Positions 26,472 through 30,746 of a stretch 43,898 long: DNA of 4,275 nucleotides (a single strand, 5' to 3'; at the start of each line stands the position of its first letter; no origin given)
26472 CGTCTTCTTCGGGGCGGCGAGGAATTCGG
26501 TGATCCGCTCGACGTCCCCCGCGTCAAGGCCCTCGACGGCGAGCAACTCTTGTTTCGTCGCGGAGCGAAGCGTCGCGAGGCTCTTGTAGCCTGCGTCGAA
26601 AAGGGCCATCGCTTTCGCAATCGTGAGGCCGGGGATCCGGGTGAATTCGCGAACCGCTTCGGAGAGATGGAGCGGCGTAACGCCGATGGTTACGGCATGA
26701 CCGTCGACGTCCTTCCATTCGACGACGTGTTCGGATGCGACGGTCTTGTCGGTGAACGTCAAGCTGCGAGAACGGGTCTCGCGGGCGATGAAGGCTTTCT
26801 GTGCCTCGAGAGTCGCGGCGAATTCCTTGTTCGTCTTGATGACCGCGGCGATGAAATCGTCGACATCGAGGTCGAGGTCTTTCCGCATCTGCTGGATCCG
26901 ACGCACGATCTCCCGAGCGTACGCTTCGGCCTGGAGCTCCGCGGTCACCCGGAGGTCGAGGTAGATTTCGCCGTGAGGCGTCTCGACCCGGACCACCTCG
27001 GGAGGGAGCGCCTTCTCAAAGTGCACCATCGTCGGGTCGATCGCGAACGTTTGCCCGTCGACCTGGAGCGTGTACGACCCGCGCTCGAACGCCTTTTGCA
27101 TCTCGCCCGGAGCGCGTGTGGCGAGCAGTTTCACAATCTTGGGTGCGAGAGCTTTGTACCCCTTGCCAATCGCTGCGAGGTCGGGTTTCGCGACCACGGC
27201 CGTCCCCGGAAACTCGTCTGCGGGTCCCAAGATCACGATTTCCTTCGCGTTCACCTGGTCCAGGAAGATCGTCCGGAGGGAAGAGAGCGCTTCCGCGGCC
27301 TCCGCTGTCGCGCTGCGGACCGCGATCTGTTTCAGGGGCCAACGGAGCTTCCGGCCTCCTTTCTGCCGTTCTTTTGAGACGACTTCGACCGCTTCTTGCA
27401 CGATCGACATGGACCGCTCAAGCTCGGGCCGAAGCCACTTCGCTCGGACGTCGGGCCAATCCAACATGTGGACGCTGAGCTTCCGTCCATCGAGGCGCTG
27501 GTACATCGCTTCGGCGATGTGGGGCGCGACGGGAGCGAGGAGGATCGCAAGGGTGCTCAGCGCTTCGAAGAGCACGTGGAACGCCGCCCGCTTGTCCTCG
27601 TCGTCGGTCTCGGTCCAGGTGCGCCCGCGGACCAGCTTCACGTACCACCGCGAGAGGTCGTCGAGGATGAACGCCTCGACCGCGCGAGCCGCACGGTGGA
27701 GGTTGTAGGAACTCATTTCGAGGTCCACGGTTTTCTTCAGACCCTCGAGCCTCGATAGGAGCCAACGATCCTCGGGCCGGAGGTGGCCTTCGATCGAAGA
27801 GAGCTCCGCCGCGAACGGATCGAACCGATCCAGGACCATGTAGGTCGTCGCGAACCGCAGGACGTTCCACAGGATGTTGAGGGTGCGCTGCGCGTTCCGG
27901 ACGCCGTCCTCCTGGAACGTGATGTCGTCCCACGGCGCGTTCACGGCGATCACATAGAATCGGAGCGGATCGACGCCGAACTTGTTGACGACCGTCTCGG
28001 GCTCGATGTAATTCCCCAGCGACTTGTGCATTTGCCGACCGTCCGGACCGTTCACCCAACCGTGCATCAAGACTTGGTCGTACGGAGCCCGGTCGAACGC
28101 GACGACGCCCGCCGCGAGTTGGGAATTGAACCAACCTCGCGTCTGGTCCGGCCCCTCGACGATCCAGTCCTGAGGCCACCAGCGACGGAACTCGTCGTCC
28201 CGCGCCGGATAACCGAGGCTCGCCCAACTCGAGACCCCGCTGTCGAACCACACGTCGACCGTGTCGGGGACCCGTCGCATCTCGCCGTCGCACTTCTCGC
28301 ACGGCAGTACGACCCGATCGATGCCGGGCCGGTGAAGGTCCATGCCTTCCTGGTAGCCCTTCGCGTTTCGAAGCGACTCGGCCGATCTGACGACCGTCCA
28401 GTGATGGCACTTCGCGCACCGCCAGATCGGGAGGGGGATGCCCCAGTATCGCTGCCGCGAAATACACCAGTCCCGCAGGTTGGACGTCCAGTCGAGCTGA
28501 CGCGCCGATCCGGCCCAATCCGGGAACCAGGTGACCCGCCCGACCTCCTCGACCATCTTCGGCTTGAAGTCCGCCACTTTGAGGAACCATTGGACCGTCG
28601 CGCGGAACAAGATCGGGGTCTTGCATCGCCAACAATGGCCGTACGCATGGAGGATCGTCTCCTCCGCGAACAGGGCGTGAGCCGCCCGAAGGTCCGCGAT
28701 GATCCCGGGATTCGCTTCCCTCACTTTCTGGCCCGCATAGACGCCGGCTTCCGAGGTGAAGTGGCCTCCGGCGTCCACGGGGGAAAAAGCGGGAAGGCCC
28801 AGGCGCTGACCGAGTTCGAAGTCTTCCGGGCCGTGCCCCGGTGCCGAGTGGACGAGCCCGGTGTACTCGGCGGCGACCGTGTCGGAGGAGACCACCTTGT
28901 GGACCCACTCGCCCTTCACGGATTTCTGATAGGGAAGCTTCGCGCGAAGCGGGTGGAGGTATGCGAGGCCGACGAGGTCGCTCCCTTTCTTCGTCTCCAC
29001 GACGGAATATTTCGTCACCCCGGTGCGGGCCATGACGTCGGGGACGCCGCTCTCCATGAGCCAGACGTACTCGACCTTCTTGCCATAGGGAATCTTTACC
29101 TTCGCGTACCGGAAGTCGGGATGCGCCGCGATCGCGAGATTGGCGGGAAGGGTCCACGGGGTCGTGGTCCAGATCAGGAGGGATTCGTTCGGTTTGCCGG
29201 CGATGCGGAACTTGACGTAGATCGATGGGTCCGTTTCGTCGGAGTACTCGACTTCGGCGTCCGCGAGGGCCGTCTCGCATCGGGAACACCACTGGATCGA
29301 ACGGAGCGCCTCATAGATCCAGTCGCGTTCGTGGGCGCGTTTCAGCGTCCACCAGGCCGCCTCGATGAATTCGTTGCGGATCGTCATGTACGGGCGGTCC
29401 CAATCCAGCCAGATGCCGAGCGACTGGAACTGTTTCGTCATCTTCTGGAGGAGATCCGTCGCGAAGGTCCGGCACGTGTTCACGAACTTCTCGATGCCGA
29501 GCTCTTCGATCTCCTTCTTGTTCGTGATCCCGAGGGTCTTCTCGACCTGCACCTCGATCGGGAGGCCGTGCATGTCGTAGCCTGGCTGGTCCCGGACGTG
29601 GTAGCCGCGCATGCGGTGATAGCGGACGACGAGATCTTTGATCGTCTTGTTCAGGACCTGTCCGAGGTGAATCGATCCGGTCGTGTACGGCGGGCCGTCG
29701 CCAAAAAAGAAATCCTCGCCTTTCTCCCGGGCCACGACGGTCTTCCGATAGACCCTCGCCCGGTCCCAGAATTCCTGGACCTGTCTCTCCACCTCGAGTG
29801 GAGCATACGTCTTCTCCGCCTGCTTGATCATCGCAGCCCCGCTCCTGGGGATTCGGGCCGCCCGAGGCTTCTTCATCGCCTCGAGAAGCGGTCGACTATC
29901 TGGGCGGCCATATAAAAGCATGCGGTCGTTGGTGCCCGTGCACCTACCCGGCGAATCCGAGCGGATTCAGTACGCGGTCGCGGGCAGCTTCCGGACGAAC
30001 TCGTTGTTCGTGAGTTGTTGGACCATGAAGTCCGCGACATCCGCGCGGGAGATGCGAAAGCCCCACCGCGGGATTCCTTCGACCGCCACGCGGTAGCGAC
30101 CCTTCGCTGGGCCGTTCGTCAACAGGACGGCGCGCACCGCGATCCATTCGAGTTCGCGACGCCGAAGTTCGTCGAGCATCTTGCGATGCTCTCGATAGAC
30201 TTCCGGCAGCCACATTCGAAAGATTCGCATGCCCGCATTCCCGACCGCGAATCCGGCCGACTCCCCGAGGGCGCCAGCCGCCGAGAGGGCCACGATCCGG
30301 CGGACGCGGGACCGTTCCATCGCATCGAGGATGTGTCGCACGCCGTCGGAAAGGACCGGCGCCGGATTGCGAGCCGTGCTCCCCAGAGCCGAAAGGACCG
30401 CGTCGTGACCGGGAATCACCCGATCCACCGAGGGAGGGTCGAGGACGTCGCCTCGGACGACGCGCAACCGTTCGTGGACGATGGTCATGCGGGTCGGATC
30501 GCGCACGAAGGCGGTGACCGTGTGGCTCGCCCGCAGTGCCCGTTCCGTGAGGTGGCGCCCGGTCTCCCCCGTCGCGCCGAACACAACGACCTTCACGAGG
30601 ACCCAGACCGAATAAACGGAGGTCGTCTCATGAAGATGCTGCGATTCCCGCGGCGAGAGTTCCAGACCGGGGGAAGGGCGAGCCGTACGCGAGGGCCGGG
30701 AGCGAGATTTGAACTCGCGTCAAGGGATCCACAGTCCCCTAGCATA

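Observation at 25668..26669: IleRS fused in one ORF to an HhH, triple zinc-ribbon and DUF835-like module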

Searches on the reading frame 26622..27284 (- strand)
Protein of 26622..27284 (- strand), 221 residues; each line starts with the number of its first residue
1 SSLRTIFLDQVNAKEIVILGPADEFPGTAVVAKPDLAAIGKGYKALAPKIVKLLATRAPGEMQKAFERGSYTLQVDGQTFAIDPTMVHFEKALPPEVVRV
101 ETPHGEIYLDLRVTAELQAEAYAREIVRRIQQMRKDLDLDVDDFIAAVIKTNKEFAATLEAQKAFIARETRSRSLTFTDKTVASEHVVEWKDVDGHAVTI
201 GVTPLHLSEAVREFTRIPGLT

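Call 69: search_solved_structures(query=window:26622-27284:-, max_evalue=0.01, show_alignments=5)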
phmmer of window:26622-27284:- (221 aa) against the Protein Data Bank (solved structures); distinct sequences matched with E-value up to 0.01: 6.
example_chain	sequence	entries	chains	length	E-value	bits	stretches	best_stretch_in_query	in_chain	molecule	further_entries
8wnd_A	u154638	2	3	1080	1.1e-05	28.5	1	3-171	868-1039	isoleucine--tRNA ligase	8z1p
8c9d_A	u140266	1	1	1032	0.00018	24.5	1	4-166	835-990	Isoleucine--tRNA ligase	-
8c8w_A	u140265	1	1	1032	0.00018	24.5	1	4-166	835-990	Isoleucine--tRNA ligase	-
8c8v_A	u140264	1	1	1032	0.00018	24.5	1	4-166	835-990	Isoleucine--tRNA ligase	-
8c8u_A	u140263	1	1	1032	0.00022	24.2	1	4-166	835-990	Isoleucine--tRNA ligase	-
9w01_B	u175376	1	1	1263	0.0074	19.3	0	2-154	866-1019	Isoleucine--tRNA ligase, cytoplasmic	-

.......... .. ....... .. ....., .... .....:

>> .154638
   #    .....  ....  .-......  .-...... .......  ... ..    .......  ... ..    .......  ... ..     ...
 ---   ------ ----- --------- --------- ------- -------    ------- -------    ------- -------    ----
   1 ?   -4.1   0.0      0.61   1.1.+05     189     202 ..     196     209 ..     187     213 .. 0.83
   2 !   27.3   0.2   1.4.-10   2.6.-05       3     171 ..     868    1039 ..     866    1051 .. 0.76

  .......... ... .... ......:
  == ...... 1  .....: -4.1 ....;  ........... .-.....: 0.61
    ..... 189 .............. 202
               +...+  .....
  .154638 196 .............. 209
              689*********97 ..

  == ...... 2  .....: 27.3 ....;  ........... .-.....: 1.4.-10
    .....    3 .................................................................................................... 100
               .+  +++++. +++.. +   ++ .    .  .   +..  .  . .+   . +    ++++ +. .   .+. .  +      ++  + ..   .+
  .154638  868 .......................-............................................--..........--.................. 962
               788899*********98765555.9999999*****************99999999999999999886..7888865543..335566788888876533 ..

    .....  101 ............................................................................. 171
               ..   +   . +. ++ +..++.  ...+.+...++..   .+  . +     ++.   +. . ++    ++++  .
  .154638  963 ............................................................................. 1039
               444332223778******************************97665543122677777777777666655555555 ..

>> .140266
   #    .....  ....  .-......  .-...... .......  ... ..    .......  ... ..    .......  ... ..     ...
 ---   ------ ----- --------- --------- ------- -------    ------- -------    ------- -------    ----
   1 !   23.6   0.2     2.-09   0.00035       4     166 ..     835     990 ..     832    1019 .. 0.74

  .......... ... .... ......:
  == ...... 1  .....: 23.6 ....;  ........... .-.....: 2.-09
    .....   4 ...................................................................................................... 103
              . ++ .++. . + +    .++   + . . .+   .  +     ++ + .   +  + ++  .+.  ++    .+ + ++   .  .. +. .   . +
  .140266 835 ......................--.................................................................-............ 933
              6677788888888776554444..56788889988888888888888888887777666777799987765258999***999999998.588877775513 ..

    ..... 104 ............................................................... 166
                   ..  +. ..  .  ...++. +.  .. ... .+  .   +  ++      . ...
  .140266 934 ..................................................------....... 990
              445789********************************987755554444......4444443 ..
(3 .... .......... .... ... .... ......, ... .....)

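Call 70: find_related_loci(query=window:26670-27269:-, collection=metagenome_contigs, flank=3000)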
Query window:26670-27269:- (200 aa) in metagenome_contigs; peptide patterns used: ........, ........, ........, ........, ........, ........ (x = any residue, [..] = any of these).
384 stretches matched a pattern; 281 encode a relative of the query (tblastn E <= 1e-3); the best 80 are kept; 80 distinct loci.
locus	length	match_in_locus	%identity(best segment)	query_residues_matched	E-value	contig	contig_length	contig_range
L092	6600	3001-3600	90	1-200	5e-119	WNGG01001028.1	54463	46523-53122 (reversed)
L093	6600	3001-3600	90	1-200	5e-119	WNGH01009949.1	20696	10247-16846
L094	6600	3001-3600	89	1-200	1e-117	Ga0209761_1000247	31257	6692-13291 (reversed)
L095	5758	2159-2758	85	1-200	6e-115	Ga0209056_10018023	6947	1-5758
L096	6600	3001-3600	85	1-200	1e-114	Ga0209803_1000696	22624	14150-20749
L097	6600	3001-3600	91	1-200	3e-112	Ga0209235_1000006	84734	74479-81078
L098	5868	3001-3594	90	1-200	3e-109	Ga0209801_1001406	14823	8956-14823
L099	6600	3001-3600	81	1-200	9e-107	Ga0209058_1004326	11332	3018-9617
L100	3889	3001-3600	81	1-200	1e-106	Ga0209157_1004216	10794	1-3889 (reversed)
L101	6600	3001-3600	80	1-200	1e-105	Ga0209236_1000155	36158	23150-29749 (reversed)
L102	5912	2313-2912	79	1-200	7e-106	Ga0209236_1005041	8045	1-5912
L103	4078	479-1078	80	1-200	1e-105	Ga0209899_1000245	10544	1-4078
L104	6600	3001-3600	80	1-200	1e-105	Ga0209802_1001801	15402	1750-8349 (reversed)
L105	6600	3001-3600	80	1-200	2e-105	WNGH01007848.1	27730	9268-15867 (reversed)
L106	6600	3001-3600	79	1-200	2e-105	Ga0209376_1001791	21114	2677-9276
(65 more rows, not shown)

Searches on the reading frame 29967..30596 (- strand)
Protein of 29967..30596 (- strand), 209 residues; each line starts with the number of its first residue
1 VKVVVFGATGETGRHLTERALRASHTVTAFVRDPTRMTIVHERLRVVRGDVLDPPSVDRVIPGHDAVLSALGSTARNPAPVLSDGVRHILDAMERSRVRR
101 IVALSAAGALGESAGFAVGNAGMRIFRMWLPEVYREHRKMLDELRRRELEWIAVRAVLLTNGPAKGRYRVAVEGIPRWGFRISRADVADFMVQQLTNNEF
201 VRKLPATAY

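Call 40: search_protein_families(library=pfam, proteins=[window:29967-30596:-], max_evalue=0.001)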
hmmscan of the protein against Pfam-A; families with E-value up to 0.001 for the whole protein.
window:29967-30596:- (209 aa): 4 families
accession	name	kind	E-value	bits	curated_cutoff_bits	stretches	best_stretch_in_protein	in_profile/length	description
PF13460.12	NAD_binding_10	-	1.1e-47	162.7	27.2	1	7-197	1-183/184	NAD(P)H-binding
PF01370.27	Epimerase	-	5.5e-11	42.8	20.9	1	3-114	1-123/240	NAD dependent epimerase/dehydratase family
PF05368.20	NmrA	-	1.5e-09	38.4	27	1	2-102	4-103/298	NmrA-like family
PF01073.25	3Beta_HSD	-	4.3e-05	23.1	22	1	4-140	1-152/280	3-beta hydroxysteroid dehydrogenase/isomerase family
